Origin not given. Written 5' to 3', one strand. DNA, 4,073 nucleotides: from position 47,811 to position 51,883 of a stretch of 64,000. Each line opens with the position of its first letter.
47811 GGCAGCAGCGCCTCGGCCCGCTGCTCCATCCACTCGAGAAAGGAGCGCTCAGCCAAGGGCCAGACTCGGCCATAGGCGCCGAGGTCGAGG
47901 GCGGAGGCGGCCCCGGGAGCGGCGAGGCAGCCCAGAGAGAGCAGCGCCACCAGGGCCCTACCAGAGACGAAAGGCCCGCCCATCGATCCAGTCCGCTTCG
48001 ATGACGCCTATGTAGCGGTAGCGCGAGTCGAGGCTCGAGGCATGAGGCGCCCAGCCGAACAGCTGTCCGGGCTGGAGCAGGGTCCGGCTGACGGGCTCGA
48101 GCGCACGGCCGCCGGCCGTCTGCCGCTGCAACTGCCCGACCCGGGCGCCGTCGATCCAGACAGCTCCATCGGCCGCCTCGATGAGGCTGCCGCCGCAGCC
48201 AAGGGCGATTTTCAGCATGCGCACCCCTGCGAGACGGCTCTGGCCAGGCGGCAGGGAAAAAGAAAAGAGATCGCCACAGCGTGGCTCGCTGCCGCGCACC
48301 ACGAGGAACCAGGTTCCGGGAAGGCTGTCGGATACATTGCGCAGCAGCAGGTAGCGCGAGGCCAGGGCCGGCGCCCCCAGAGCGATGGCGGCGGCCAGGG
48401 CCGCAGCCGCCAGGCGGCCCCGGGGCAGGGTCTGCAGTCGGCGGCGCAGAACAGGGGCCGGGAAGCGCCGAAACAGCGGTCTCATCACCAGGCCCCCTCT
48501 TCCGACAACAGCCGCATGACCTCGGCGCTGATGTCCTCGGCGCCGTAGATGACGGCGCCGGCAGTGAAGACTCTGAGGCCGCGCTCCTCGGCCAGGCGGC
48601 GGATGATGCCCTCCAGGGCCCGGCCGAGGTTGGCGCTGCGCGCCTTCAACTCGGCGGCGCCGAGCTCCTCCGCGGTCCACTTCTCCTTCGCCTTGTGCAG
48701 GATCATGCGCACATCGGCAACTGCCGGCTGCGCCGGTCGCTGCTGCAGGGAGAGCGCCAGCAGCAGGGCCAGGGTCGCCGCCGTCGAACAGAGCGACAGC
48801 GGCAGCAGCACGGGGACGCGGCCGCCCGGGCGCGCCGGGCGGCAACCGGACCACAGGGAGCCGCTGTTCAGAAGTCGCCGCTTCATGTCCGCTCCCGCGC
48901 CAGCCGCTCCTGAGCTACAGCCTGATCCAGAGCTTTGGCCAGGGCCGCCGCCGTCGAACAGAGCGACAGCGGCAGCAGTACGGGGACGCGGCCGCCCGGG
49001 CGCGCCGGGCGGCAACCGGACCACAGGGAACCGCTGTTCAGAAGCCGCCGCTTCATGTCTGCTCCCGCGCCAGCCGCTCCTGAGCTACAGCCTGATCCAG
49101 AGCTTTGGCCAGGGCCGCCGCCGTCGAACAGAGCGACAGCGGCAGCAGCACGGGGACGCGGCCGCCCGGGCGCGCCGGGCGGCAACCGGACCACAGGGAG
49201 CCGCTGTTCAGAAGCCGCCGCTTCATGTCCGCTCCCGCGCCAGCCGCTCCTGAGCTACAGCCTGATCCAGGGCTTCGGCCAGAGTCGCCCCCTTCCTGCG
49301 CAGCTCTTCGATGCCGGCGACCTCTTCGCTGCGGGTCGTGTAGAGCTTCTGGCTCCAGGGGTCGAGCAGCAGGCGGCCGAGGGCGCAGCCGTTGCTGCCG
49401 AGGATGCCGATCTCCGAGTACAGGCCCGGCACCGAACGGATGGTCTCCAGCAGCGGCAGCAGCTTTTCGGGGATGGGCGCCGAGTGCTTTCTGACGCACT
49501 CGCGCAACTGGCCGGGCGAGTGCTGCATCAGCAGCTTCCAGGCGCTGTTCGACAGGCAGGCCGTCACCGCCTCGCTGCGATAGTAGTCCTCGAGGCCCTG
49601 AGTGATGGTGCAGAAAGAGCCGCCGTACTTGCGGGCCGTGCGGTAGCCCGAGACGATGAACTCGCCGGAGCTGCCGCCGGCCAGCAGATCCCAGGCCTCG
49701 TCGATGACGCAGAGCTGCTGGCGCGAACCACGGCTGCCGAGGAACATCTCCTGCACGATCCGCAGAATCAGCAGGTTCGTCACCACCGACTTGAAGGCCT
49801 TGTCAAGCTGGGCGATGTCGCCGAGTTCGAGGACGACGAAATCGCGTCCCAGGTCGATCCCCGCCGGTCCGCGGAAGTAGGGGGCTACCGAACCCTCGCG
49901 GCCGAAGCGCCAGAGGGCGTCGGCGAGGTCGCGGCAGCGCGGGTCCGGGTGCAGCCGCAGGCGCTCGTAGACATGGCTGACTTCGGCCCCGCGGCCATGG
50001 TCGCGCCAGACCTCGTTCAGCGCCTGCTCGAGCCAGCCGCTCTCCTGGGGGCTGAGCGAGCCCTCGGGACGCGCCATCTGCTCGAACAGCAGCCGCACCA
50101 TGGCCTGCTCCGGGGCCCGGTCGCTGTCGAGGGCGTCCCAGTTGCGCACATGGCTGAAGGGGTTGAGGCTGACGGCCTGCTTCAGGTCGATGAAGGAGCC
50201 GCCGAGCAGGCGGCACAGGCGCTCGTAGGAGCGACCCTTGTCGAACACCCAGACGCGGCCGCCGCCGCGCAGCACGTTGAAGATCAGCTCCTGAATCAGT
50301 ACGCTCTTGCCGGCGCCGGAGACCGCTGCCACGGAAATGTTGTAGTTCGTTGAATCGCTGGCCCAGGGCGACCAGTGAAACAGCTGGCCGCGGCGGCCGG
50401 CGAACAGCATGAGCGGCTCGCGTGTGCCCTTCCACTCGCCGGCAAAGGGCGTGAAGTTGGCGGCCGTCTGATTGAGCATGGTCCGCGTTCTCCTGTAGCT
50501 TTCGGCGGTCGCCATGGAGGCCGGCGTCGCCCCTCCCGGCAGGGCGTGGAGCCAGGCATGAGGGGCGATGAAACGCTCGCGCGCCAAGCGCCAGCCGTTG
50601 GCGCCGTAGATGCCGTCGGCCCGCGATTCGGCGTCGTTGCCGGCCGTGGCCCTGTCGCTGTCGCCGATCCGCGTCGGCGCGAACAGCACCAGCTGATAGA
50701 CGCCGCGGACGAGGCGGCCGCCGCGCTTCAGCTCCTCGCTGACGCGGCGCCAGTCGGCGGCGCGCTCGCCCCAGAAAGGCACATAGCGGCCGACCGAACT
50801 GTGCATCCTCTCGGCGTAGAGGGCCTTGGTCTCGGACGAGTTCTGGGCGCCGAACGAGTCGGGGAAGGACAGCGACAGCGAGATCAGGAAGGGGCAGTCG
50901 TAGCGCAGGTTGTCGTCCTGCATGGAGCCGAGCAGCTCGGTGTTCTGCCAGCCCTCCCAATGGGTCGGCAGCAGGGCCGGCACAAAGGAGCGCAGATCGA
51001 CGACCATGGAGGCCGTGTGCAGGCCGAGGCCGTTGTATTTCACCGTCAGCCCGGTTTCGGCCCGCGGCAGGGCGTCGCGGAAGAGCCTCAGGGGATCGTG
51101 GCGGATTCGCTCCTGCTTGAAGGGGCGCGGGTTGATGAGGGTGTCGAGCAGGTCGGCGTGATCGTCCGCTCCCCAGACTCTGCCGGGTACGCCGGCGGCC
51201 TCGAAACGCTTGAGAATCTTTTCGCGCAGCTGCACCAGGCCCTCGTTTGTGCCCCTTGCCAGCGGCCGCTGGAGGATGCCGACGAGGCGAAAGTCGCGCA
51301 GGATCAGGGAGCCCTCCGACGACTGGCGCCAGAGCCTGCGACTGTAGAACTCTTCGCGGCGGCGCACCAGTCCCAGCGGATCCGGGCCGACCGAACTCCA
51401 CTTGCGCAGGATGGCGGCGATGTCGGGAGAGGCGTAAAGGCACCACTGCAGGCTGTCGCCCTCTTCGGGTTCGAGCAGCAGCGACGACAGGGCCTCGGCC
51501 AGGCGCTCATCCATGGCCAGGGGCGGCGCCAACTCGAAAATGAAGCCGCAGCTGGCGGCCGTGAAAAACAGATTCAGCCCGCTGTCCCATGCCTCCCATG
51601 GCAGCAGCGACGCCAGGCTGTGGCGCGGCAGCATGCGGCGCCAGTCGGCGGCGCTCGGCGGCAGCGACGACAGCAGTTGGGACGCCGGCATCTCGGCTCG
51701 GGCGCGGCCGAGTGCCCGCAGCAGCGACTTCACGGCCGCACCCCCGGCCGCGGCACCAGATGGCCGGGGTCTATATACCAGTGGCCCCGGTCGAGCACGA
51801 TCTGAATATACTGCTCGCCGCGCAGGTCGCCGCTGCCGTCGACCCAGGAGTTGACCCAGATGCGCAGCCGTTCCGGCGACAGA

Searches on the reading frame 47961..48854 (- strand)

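Call 30: search_protein_families(library=pfam, proteins=[window:47961-48854:-], max_evalue=0.001)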
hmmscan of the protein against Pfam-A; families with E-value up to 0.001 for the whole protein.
window:47961-48854:- (298 aa): 1 family
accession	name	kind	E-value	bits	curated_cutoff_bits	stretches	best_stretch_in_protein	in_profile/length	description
PF10502.14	Peptidase_S26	-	7.5e-11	42.7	22.9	1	150-298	9-168/168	Signal peptidase, peptidase S26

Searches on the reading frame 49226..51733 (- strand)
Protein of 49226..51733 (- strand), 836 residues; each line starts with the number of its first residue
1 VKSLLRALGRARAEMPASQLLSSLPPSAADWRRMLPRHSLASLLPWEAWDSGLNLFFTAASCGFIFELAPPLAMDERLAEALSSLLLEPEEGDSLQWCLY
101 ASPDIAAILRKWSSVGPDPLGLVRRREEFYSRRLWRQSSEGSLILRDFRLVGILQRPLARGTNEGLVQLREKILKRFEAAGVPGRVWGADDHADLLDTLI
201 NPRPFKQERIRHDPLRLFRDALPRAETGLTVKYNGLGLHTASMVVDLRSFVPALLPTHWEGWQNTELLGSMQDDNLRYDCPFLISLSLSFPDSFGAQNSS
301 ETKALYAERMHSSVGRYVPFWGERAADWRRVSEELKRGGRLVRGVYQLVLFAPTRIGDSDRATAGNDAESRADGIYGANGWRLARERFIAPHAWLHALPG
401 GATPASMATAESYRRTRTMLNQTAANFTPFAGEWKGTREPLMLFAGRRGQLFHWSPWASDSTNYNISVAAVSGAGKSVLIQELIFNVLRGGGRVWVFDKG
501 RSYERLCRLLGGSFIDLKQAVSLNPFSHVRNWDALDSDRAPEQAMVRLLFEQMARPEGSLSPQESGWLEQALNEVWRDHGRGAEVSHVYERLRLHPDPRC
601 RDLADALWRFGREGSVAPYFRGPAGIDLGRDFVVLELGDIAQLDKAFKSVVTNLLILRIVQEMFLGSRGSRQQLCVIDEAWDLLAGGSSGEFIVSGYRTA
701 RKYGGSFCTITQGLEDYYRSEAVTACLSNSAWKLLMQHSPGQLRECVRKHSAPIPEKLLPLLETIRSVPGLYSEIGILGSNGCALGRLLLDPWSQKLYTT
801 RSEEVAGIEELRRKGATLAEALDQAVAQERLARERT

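Call 30: search_protein_families(library=pfam, proteins=[window:49226-51733:-], max_evalue=0.001)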
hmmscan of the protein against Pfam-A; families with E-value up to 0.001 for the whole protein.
window:49226-51733:- (836 aa): 3 families
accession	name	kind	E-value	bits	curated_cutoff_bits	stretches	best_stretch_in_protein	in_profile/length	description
PF11130.14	TraC_F_IV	-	6.6e-55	187.1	28.1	1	40-399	1-372/375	TraC protein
PF19044.6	P-loop_TraG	-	1.4e-22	80.3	25.8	2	629-738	211-318/413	TraG P-loop domain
PF12846.13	AAA_10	-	7.9e-05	22.3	27.5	1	462-721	20-290/362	AAA-like domain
